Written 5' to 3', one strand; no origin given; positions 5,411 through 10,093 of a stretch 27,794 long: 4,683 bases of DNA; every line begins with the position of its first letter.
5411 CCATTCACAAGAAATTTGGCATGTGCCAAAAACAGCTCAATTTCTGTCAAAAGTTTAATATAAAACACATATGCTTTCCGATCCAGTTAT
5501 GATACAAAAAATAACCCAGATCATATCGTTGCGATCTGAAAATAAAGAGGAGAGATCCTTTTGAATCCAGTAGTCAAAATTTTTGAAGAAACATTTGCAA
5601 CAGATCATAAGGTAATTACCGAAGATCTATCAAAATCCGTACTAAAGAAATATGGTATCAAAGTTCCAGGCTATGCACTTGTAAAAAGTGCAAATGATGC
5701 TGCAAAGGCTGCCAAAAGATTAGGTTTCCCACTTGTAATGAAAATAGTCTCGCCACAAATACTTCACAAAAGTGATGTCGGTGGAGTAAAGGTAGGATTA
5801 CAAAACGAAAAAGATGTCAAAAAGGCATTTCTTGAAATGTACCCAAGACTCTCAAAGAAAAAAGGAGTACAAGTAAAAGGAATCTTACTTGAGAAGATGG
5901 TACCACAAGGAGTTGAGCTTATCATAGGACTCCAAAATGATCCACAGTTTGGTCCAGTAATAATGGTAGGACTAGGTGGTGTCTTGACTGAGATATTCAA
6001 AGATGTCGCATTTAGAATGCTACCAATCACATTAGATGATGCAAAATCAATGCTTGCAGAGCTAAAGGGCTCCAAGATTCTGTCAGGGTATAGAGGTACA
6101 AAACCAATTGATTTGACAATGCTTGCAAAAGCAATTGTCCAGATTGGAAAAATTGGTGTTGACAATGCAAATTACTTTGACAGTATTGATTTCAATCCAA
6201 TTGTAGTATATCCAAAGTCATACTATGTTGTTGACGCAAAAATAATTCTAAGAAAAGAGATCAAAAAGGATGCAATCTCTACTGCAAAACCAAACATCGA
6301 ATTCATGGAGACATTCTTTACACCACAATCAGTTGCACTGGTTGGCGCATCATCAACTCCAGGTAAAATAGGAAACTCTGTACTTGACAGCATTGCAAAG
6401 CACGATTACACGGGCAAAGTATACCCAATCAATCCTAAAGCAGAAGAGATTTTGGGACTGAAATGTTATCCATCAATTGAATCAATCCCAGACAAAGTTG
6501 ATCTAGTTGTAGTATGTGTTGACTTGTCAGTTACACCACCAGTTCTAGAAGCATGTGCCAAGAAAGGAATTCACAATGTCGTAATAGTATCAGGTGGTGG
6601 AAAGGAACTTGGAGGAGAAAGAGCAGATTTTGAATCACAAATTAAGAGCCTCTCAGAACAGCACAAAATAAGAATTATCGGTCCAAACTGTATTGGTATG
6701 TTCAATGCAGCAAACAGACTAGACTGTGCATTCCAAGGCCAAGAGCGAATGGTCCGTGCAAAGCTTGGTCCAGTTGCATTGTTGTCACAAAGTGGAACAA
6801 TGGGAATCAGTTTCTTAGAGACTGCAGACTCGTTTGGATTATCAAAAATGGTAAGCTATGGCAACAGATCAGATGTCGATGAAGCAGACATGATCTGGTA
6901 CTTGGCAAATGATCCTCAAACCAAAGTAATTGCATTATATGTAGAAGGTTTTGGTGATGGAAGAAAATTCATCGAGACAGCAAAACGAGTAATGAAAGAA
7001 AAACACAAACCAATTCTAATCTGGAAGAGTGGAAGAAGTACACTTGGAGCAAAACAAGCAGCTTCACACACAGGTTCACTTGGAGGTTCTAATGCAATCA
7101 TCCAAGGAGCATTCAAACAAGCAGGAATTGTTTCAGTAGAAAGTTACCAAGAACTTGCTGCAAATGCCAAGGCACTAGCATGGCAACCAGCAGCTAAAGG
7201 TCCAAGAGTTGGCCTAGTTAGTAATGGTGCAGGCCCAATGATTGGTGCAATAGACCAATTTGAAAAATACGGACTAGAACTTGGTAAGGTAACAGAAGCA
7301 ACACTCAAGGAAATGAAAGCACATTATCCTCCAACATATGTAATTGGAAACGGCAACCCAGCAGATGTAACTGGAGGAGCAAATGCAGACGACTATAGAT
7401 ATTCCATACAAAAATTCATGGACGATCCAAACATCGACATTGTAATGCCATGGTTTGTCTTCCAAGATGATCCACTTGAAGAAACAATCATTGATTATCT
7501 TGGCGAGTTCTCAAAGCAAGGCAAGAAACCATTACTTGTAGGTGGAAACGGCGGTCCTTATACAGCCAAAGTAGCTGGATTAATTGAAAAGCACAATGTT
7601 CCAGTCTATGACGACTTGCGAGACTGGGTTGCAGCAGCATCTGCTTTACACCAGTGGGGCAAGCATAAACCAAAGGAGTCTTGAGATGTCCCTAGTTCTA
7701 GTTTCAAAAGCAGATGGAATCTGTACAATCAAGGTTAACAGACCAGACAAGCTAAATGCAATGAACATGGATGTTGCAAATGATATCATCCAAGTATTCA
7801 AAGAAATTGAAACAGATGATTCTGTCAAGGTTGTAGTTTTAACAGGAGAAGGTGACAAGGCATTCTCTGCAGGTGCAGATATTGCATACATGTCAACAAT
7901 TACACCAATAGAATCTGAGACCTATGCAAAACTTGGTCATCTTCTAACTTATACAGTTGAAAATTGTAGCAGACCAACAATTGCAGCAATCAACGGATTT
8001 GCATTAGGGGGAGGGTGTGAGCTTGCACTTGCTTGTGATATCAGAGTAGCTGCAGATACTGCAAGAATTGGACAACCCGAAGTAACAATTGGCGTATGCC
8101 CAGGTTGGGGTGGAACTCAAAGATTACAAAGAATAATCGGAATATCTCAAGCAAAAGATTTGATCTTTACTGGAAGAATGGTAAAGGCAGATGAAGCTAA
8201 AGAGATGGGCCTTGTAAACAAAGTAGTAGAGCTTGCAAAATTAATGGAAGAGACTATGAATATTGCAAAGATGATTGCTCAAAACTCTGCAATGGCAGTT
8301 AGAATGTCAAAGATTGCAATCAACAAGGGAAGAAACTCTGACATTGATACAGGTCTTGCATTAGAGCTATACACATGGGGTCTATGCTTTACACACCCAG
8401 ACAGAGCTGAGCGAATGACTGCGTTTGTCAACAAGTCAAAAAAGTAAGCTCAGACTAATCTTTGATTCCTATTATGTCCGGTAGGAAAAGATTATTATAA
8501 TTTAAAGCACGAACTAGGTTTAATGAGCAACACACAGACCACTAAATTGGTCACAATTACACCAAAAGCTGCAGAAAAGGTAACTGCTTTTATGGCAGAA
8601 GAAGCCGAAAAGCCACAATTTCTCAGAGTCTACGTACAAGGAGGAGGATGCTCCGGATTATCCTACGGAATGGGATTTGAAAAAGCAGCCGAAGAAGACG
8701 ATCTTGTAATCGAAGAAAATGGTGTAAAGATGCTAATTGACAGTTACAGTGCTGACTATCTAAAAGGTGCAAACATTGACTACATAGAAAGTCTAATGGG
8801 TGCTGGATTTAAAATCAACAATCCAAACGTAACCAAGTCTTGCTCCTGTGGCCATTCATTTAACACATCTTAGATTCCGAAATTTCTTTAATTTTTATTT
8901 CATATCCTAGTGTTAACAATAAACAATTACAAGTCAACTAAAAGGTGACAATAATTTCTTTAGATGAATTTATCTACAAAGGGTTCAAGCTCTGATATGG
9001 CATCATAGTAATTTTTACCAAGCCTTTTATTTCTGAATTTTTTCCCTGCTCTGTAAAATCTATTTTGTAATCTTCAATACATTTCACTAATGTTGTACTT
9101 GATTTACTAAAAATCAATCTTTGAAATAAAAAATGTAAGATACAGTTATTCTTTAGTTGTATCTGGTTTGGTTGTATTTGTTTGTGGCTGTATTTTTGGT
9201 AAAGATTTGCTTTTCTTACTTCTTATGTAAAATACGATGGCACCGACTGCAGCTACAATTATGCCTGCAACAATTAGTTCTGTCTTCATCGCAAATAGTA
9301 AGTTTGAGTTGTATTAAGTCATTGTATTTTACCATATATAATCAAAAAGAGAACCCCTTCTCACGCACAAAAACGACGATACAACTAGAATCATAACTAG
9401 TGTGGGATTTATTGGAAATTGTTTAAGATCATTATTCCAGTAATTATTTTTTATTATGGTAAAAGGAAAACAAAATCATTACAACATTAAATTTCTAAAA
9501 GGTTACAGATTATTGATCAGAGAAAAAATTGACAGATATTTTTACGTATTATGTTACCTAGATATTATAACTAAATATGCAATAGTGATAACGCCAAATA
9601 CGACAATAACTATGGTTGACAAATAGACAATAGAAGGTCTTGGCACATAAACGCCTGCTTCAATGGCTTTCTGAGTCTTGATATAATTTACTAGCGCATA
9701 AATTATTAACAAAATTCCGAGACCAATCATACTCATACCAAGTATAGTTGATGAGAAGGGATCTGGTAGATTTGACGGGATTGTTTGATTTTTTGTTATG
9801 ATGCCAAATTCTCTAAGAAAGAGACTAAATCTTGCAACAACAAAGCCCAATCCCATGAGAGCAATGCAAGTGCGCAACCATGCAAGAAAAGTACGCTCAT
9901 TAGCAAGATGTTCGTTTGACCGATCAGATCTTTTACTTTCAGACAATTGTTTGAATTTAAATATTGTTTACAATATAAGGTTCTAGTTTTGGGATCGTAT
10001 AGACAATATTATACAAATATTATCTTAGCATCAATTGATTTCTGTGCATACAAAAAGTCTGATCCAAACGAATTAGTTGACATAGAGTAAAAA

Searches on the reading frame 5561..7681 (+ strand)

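Call 44: search_protein_families(library=pfam, proteins=[window:5561-7681:+], max_evalue=0.0001)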
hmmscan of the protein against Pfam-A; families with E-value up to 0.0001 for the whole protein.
window:5561-7681:+ (707 aa): 5 families
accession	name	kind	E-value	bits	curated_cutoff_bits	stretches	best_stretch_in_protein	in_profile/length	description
PF13549.11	ATP-grasp_5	-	4.4e-69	232.6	27.6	1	14-230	5-221/221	ATP-grasp domain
PF13607.11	Succ_CoA_lig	-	3e-48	163.5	27.4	1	403-539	2-138/138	Succinyl-CoA ligase like flavodoxin domain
PF13380.12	CoA_binding_2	-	4.4e-26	92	22.8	1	257-381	2-114/116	CoA binding domain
PF02629.25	CoA_binding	-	3.9e-11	44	22.3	1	255-344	3-95/97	CoA binding domain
PF08442.15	ATP-grasp_2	-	2.3e-05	24.5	29.5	1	21-130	4-117/202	ATP-grasp domain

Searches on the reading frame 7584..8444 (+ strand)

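Call 44: search_protein_families(library=pfam, proteins=[window:7584-8444:+], max_evalue=0.0001)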
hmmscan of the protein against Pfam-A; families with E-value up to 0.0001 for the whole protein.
window:7584-8444:+ (287 aa): 2 families
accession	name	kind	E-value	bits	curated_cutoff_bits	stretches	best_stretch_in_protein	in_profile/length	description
PF00378.25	ECH_1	-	1.8e-66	224.5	27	1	43-286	3-245/251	Enoyl-CoA hydratase/isomerase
PF16113.10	ECH_2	-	8.9e-40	137.6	27.2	1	47-220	2-177/335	Enoyl-CoA hydratase/isomerase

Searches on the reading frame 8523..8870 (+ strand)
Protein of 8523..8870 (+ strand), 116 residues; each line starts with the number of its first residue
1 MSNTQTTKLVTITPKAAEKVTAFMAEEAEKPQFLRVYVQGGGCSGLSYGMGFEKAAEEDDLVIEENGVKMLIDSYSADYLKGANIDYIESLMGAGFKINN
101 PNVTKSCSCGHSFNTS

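Call 44: search_protein_families(library=pfam, proteins=[window:8523-8870:+], max_evalue=0.0001)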
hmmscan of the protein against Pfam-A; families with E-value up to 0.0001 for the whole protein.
window:8523-8870:+ (116 aa): 1 family
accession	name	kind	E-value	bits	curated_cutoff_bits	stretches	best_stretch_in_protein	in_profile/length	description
PF01521.26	Fe-S_biosyn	-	5.1e-23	81.9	26.3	1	10-110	3-109/110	Iron-sulphur cluster biosynthesis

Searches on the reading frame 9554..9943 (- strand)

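Call 44: search_protein_families(library=pfam, proteins=[window:9554-9943:-], max_evalue=0.0001)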
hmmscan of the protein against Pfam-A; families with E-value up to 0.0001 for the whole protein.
window:9554-9943:- (129 aa): 1 family
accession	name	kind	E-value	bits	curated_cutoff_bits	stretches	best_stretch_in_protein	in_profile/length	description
PF02656.20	DUF202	-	1e-21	77.6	23.4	1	12-93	3-68/68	Domain of unknown function (DUF202)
